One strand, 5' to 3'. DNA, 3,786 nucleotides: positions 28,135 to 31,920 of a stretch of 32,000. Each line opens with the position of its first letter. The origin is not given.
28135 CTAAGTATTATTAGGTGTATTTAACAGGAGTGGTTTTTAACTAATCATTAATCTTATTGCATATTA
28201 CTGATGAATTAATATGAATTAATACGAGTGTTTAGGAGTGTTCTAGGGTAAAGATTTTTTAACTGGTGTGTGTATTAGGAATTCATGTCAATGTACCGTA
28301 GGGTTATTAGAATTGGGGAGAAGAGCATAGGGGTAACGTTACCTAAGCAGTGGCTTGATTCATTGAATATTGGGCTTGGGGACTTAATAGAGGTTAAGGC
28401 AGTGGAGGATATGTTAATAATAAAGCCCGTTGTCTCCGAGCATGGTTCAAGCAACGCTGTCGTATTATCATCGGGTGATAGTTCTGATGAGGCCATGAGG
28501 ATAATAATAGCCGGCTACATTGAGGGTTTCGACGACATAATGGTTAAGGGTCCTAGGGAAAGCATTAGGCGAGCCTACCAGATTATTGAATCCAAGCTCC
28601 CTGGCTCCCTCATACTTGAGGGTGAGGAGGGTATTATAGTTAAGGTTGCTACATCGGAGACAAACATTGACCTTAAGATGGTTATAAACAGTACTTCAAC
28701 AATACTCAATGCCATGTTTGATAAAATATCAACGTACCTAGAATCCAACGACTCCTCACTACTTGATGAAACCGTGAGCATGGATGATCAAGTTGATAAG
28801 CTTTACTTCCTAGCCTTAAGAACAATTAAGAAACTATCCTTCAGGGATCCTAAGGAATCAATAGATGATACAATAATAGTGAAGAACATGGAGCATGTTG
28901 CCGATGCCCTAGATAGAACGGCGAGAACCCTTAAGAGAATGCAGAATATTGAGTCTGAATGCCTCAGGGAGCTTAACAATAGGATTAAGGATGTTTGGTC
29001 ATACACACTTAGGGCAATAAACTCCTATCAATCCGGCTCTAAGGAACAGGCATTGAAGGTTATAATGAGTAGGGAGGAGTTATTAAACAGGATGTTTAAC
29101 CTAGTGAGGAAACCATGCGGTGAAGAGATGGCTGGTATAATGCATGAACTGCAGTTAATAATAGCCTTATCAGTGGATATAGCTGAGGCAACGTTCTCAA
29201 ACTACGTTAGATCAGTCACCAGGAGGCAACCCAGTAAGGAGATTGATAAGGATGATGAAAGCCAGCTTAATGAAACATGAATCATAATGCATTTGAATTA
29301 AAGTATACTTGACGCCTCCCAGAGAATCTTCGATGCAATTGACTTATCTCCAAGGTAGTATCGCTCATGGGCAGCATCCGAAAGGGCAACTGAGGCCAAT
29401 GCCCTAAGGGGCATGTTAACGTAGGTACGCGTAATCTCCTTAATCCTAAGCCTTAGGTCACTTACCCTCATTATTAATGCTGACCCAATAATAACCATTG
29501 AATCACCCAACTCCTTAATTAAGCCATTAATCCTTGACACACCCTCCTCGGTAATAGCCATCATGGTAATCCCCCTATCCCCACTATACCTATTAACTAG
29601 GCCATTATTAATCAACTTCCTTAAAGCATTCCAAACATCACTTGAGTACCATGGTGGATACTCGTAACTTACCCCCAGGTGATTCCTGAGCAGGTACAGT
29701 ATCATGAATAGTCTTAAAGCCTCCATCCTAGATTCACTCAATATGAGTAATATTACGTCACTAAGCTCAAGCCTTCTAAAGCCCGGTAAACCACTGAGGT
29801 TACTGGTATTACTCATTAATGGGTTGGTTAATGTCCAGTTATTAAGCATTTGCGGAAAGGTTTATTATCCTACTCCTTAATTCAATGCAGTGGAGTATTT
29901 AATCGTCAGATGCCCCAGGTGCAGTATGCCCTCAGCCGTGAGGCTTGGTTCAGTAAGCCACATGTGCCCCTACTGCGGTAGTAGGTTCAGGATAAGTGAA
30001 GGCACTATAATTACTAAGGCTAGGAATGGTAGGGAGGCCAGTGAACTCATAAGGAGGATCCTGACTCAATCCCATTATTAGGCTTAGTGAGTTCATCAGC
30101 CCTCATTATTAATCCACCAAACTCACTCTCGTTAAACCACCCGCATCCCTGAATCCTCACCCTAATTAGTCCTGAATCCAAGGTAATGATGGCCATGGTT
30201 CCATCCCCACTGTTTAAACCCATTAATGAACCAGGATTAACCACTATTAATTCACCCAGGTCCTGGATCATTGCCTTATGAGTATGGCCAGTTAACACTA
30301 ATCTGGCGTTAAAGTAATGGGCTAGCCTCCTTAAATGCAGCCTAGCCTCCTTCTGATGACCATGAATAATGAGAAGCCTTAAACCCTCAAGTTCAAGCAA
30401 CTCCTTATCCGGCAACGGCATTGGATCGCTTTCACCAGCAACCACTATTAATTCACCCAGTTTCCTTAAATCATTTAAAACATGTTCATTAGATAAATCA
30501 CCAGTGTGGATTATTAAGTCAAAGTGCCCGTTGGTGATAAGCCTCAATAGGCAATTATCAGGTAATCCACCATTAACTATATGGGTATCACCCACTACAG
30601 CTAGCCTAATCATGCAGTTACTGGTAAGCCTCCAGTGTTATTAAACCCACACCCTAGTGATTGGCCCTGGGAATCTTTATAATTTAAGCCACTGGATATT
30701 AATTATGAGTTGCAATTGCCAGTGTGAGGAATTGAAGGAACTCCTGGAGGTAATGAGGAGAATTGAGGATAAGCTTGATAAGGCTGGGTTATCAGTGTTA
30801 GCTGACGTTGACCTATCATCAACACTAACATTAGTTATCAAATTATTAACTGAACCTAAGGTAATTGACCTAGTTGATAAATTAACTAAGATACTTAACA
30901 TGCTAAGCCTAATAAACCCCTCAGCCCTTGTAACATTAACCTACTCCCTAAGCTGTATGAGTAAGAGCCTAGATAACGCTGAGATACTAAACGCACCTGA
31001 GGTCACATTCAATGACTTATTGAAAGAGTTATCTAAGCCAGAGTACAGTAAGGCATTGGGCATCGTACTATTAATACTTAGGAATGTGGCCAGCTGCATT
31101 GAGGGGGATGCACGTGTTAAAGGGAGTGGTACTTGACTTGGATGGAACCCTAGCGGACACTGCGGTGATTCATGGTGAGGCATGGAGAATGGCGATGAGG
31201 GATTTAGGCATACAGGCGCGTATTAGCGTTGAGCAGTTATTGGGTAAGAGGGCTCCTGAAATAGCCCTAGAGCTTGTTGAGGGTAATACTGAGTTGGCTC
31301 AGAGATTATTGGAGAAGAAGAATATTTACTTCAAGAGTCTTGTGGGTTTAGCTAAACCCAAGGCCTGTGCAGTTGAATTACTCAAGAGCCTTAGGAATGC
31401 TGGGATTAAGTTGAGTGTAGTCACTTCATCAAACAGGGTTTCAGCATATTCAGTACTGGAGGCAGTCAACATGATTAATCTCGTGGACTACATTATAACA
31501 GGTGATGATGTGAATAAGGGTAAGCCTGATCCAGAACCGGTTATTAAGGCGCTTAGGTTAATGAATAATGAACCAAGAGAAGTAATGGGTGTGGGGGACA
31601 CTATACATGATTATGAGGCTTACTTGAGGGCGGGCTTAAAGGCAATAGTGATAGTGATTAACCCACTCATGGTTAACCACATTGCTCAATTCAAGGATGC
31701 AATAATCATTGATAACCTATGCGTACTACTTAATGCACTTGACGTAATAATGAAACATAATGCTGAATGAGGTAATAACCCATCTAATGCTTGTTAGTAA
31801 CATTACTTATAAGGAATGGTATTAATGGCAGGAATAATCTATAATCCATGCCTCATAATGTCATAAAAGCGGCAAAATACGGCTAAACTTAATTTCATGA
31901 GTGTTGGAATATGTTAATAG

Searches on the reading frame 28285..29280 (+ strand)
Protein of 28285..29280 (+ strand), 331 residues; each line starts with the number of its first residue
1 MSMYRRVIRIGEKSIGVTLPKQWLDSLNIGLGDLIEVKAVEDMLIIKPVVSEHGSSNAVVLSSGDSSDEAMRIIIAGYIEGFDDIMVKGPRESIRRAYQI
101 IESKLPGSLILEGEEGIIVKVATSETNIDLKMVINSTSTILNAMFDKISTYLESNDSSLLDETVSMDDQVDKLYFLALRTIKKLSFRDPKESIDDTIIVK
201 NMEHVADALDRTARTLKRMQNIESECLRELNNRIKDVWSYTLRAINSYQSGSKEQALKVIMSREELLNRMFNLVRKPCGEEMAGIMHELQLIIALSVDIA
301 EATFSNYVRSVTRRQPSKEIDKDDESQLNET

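Call 81: search_protein_families(library=pfam, proteins=[window:28285-29280:+], max_evalue=0.0001)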
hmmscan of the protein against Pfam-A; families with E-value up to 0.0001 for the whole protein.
window:28285-29280:+ (331 aa): 2 families
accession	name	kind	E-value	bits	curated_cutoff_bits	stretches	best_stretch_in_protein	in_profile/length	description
PF01895.24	PhoU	-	4.6e-11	43.4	23.5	1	138-214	5-87/89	PhoU domain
PF04014.23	MazE_antitoxin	-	8.7e-08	32.4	24.7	1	9-51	2-45/48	Antidote-toxin recognition MazE, bacterial antitoxin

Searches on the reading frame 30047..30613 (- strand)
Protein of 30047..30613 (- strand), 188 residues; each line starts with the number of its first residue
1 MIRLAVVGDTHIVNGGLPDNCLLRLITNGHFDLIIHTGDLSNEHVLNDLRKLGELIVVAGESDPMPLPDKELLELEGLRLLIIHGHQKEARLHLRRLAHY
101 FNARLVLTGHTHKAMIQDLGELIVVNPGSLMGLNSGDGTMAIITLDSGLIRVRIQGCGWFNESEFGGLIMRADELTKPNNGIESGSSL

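Call 81: search_protein_families(library=pfam, proteins=[window:30047-30613:-], max_evalue=0.0001)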
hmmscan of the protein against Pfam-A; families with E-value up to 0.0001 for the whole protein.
window:30047-30613:- (188 aa): 2 families
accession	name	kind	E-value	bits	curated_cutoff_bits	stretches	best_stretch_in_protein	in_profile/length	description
PF12850.12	Metallophos_2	-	1.7e-26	93.5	27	1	3-147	2-153/154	Calcineurin-like phosphoesterase superfamily domain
PF00149.33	Metallophos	-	8.1e-06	26.8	21.5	0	2-113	1-190/191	Calcineurin-like phosphoesterase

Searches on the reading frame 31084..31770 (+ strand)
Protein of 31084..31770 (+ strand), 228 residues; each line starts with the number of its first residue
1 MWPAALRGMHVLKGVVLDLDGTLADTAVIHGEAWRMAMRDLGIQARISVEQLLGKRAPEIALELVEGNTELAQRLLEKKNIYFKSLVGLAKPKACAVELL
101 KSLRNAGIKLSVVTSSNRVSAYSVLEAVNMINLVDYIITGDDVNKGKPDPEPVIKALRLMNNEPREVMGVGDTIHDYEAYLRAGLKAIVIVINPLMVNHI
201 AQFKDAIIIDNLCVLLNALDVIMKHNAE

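Call 81: search_protein_families(library=pfam, proteins=[window:31084-31770:+], max_evalue=0.0001)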
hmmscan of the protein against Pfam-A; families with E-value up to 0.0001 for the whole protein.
window:31084-31770:+ (228 aa): 3 families
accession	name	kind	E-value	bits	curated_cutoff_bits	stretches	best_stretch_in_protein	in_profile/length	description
PF13419.12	HAD_2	-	4.2e-30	105.6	23.8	1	15-189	1-177/178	Haloacid dehalogenase-like hydrolase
PF00702.32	Hydrolase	-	1.5e-26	94.4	26.4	1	13-184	2-191/191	haloacid dehalogenase-like hydrolase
PF12710.13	HAD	-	8.7e-10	39.8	27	1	15-178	1-186/189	haloacid dehalogenase-like hydrolase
